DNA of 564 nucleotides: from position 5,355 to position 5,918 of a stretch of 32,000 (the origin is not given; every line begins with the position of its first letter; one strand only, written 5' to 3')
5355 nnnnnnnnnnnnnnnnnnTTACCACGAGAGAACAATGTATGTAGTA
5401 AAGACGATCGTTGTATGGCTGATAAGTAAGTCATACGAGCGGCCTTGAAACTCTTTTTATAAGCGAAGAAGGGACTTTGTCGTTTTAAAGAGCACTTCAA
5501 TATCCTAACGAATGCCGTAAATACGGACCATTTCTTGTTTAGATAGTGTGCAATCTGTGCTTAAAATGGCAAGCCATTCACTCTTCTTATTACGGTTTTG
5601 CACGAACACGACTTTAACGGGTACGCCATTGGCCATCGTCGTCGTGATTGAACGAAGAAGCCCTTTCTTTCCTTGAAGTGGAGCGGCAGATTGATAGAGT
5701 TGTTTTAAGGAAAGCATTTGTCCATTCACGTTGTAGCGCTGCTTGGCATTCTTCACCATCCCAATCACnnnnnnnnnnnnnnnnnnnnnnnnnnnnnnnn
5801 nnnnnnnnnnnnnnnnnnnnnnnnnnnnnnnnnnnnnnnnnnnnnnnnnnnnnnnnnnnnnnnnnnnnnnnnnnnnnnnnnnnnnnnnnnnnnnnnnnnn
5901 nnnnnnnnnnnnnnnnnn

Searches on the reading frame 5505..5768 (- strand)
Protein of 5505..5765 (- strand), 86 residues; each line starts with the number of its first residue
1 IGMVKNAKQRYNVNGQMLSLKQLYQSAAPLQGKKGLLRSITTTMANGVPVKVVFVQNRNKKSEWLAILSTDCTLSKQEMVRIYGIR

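Call 68: search_protein_families(library=pfam, proteins=[window:5505-5765:-], max_evalue=0.01)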
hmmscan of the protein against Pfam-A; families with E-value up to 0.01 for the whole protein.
window:5505-5765:- (86 aa): 0 families

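Call 81: search_dna_similar(query=window:5508-5768:-, collection=plasmids, mode=protein, max_rows=6, max_evalue=0.001)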
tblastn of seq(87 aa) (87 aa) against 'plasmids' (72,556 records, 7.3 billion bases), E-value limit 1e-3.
Records with a match: 28; places in all: 45; records where one place covers at least 80% of the query: 28.
Best place of each record, by identity: <60% 28.
By first word of the organism name: Enterococcus 11; Tetragenococcus 4; Alicyclobacillus 3; Paenibacillus 2; Lactobacillus 2; Geobacillus 2; Desulfolutivibrio 1; Selenomonas 1; Bacillus 1; Limosilactobacillus 1.
By predicted mobility (MOB-suite, as given by PLSDB): non-mobilizable 12; conjugative 10; mobilizable 6.
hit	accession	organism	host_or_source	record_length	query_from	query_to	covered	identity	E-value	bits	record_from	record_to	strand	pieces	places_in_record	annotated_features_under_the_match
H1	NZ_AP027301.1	Enterococcus hirae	Bacteria,excrement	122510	1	87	100%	59.1%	5e-28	111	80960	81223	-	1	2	none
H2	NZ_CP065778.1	Enterococcus faecium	Homo sapiens,Rectal swab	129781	1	87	100%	59.1%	5e-28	111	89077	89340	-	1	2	none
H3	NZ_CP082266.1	Enterococcus lactis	mixed culture,swine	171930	1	87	100%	59.1%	5e-28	111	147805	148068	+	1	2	none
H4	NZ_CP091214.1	Enterococcus faecium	Homo sapiens,whole organism,fecal sample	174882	1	87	100%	59.1%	5e-28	111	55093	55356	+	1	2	none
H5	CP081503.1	Enterococcus faecium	mixed culture,swine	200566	1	87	100%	59.1%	5e-28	111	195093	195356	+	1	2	none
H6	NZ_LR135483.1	Enterococcus faecium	-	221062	1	87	100%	59.1%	5e-28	111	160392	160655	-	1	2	none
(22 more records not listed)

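Call 82: get_annotated_region(hit=H1, flank=1500)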
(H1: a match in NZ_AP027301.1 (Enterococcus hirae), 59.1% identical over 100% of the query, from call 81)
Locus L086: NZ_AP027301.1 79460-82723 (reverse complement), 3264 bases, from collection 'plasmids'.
description: Enterococcus hirae strain L6E plasmid L6E_p2, complete sequence
organism: Enterococcus hirae (NCBI taxid 1354)
taxonomy: Bacteria; Bacillota; Bacilli; Lactobacillales; Enterococcaceae; Enterococcus; Enterococcus hirae
host: -; source: Bacteria,excrement; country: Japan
typing (MOB-suite, as given by PLSDB): mobilizable; replicon Inc18,rep_cluster_893; relaxase MOBP
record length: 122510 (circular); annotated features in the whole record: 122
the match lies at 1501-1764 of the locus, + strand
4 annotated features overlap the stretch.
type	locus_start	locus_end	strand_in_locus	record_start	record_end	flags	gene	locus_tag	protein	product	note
CDS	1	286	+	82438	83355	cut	-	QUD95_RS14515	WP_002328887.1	aminoglycoside phosphotransferase family protein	GO:0016310 - phosphorylation [Evidence IEA]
CDS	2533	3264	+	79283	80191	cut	-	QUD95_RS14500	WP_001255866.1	aminoglycoside nucleotidyltransferase ANT(6)-Ia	-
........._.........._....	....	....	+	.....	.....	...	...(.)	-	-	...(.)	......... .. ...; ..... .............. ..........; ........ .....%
predicted_resistance_gene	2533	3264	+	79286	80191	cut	ant(6)-Ia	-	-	aminoglycoside nucleotidyltransferase ANT(6)-Ia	predicted by amrfinderplus; class AMINOGLYCOSIDE; identity 100.0%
